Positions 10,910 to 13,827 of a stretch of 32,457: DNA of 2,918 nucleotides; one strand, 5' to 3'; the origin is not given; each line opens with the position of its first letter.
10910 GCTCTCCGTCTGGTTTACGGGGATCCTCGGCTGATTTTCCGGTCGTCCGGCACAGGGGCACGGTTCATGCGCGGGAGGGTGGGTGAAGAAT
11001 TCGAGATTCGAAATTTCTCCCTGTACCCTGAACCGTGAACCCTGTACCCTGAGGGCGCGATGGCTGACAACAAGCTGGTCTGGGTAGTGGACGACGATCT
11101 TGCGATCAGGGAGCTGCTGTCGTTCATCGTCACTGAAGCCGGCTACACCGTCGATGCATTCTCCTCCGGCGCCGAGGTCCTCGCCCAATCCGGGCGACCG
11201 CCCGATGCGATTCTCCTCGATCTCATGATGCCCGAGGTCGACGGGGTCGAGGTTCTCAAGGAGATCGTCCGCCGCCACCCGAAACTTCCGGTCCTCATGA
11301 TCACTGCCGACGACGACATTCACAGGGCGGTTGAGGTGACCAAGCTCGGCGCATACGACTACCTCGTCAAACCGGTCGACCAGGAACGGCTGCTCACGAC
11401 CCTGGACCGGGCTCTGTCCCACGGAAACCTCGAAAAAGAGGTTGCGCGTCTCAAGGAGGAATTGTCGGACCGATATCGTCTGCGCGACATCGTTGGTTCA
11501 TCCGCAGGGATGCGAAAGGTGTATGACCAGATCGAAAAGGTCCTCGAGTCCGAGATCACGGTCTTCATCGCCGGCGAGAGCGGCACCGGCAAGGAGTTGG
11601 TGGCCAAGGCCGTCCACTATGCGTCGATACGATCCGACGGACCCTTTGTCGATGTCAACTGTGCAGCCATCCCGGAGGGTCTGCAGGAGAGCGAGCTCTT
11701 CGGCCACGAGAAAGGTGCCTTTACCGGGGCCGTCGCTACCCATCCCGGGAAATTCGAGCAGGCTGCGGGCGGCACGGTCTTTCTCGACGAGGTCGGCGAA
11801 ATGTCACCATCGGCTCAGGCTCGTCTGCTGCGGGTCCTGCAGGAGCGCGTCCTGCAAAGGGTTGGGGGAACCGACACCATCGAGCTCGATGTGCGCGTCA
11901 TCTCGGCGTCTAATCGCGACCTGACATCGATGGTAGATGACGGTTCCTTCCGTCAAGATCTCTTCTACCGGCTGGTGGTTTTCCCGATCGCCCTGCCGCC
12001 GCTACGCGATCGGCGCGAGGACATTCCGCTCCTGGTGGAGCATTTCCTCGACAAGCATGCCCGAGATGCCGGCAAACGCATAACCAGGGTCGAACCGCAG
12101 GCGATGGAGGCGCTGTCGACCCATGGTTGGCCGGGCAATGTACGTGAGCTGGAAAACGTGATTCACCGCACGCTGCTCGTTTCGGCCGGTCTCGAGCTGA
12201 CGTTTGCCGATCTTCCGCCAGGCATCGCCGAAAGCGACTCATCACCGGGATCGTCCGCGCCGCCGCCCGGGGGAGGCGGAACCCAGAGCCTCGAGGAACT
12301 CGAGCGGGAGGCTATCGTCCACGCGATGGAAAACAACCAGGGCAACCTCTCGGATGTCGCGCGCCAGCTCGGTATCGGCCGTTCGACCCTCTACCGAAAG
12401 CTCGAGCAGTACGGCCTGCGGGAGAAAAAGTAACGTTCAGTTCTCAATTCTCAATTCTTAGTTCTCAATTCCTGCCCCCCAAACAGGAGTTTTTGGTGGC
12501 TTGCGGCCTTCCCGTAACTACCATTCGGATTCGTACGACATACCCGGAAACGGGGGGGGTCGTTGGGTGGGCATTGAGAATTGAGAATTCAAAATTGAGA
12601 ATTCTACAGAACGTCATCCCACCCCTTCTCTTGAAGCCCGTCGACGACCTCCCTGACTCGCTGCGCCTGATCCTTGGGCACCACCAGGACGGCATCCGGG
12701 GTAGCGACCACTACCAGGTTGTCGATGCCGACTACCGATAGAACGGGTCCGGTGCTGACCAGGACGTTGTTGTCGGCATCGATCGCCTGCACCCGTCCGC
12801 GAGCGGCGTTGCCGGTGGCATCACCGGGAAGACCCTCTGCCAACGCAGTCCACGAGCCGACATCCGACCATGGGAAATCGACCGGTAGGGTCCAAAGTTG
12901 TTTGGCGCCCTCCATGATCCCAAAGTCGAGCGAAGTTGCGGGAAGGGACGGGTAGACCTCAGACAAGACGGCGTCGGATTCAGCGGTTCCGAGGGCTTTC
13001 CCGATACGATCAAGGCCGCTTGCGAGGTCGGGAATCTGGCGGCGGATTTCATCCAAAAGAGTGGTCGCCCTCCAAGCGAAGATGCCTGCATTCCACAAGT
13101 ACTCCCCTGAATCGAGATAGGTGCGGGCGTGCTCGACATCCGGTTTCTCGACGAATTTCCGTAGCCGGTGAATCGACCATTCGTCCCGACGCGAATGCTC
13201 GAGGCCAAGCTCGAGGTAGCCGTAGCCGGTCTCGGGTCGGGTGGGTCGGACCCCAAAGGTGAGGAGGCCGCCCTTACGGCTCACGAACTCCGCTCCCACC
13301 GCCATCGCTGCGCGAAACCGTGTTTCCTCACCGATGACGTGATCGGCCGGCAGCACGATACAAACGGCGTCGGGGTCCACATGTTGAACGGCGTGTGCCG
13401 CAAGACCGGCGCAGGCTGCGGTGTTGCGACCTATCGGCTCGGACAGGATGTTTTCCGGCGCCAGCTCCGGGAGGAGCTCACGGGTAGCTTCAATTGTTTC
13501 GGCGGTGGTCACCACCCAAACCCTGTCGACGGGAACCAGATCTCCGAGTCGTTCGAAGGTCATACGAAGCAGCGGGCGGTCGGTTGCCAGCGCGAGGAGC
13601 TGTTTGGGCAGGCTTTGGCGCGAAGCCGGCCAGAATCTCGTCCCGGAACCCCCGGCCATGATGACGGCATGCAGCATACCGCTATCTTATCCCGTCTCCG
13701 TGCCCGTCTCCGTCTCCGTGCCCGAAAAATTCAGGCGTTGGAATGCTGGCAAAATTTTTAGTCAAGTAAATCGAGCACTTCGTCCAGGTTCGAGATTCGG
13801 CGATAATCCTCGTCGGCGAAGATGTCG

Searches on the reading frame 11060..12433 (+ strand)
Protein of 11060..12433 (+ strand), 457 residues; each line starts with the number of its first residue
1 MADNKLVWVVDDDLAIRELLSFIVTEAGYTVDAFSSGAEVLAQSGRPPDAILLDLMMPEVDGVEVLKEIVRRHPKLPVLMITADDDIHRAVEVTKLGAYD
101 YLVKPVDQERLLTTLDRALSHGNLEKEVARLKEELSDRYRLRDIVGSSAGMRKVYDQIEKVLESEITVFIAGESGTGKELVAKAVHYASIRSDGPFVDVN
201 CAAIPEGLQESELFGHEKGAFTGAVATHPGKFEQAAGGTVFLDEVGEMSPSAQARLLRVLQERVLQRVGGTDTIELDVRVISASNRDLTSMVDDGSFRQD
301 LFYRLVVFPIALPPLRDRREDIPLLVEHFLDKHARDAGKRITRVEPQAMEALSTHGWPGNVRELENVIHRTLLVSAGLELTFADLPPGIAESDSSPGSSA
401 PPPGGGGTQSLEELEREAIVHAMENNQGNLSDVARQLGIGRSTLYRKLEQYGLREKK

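Call 24: search_protein_families(library=pfam, proteins=[window:11060-12433:+], max_evalue=0.0001)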
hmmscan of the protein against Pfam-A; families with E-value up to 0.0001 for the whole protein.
window:11060-12433:+ (457 aa): 7 families
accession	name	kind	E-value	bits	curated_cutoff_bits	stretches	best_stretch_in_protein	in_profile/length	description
PF00158.32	Sigma54_activat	-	2e-69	233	20.2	1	144-310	1-167/168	Sigma-54 interaction domain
PF00072.30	Response_reg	-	1.3e-28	99.8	30.2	1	7-115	1-110/111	Response regulator receiver domain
PF25601.1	AAA_lid_14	-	1.8e-27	95.4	27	1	316-397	1-82/87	AAA+ ATPase lid domain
PF14532.12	Sigma54_activ_2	-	1.8e-21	77.2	25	1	145-315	1-138/138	Sigma-54 interaction domain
PF02954.25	HTH_8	-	3.2e-16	59.2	22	1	410-451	1-42/42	Bacterial regulatory protein, Fis family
PF07728.20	AAA_5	-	2.8e-08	34.3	22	1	168-286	2-123/139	AAA domain (dynein-related subfamily)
PF18024.7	HTH_50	-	7.9e-06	25.9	27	1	411-453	8-49/50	Helix-turn-helix domain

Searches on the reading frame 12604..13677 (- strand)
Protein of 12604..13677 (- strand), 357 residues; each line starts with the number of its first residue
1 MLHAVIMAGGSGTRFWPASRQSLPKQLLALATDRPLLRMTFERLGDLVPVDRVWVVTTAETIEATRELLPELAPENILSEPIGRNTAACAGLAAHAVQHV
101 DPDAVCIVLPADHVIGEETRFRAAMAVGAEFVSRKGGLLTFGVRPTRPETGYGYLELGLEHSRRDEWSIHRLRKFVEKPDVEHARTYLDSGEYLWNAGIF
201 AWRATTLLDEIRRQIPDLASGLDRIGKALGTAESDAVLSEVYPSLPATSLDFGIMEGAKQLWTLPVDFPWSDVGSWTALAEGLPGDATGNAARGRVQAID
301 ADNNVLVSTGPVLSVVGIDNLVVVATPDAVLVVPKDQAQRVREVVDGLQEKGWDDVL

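Call 24: search_protein_families(library=pfam, proteins=[window:12604-13677:-], max_evalue=0.0001)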
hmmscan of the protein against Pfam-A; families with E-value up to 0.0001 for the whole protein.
window:12604-13677:- (357 aa): 3 families
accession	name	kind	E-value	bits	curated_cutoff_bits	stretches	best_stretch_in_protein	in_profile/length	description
PF00483.29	NTP_transferase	-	2.2e-37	129.4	21.2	1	4-282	2-238/245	Nucleotidyl transferase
PF22640.1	ManC_GMP_beta-helix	-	6.9e-16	58.4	27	1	294-348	1-55/55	MannoseP isomerase/GMP-like beta-helix domain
PF12804.13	NTP_transf_3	-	2.7e-09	37.9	27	1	4-115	1-98/160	MobA-like NTP transferase domain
